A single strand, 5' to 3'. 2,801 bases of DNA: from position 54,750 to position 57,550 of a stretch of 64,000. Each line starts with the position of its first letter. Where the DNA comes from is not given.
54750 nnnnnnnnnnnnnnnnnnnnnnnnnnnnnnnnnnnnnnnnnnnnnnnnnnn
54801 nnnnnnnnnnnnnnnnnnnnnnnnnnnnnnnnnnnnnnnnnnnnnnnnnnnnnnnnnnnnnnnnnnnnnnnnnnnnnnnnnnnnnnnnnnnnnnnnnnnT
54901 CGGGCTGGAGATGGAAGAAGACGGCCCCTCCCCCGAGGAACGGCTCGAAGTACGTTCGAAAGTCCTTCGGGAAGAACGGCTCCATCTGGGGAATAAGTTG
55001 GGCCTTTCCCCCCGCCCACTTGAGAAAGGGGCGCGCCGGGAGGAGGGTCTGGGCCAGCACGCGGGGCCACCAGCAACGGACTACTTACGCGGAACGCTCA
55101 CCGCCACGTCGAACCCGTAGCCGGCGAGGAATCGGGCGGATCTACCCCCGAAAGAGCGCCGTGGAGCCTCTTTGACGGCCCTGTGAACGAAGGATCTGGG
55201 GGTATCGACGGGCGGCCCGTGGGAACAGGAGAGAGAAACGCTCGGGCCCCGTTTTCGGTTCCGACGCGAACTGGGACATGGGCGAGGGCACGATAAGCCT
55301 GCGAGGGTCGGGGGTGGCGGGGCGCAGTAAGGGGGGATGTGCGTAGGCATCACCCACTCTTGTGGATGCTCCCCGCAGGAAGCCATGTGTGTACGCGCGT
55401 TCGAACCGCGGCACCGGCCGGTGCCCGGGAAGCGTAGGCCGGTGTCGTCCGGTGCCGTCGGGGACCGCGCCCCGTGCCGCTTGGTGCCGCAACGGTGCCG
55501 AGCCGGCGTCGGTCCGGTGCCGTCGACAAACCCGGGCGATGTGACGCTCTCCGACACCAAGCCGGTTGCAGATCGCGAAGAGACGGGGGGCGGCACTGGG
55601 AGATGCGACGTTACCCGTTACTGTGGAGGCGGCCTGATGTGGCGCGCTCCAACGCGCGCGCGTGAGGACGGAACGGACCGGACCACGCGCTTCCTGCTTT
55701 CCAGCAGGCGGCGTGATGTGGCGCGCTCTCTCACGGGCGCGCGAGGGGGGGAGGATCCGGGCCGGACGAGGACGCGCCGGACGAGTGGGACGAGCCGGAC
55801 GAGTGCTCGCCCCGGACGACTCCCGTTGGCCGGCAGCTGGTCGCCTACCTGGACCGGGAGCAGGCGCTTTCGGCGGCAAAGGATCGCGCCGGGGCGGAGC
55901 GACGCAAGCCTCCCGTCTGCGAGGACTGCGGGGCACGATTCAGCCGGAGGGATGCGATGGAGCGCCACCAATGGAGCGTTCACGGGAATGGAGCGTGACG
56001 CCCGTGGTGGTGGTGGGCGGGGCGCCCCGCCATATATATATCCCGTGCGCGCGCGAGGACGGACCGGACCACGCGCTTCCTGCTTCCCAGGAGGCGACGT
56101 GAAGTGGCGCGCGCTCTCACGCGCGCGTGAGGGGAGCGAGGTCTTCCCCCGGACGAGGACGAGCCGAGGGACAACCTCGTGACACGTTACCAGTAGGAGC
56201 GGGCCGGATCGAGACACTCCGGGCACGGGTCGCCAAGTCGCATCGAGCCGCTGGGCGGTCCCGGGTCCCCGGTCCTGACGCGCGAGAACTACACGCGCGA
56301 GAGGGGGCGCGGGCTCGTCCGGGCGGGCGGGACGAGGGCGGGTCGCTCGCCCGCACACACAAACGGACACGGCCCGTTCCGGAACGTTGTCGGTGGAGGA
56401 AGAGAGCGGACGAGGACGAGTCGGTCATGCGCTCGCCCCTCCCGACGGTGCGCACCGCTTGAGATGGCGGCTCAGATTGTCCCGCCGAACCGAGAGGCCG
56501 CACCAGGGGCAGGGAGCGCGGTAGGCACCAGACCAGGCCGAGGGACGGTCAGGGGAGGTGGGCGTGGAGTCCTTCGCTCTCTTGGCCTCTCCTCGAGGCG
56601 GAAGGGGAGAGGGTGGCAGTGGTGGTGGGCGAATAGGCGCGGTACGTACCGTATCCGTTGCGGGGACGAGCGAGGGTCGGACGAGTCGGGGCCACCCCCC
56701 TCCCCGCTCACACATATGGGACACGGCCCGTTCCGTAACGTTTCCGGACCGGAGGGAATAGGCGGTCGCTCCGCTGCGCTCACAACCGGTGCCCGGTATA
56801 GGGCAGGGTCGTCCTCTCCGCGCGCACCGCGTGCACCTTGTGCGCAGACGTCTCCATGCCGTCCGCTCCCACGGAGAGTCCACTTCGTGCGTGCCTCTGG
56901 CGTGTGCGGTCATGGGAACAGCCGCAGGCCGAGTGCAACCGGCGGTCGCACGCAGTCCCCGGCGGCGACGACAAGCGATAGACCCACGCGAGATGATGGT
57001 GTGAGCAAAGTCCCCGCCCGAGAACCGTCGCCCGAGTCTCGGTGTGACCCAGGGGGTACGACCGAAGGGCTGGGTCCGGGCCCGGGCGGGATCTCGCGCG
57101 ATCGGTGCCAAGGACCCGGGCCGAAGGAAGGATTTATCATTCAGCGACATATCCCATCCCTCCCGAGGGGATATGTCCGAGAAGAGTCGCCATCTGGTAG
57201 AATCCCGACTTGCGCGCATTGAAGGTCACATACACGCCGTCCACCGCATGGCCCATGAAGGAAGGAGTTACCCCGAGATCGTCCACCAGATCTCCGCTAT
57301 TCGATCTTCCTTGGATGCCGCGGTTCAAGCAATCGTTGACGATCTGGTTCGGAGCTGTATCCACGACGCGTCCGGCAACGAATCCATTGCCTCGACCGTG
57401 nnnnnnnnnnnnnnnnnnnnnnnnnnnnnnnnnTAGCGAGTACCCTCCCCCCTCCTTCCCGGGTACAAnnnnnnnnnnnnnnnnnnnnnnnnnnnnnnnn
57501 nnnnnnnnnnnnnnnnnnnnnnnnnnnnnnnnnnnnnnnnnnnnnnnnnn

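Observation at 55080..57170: Approximately 2 kb control region with iterons, long hairpin-containing direct repeats, a (TA)5 box and palindromic sites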

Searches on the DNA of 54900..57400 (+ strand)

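Call 62: search_rna_families(source=window, start=54900, end=57400, threshold=evalue, max_evalue=1)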
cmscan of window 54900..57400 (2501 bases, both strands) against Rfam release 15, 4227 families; matches with E-value up to 1: 0.
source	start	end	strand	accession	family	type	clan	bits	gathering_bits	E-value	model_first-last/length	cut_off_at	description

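Call 65: search_dna_similar(query=window:55061-57172:+, collection=plasmids, mode=distant, max_rows=10)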
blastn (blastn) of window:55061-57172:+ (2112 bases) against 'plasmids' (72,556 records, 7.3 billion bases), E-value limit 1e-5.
No match.

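Call 66: search_dna_similar(query=window:55061-57172:+, collection=phages, mode=distant, max_rows=10)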
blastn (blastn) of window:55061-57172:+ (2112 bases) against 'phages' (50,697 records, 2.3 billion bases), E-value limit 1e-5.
No match.

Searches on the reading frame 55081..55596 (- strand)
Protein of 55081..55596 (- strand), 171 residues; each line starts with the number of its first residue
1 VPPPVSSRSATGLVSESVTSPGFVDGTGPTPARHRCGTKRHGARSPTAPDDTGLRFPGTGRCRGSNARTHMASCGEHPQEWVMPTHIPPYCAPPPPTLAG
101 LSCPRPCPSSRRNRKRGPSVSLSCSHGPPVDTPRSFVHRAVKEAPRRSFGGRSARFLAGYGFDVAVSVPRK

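Call 12: search_protein_families(library=pfam, proteins=[window:55081-55596:-], max_evalue=1)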
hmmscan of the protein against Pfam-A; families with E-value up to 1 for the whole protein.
window:55081-55596:- (171 aa): 1 family
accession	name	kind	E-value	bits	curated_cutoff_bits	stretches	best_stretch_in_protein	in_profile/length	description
PF18054.6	CEL_III_C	-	0.24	12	27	1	58-92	113-147/154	CEL-III C-terminal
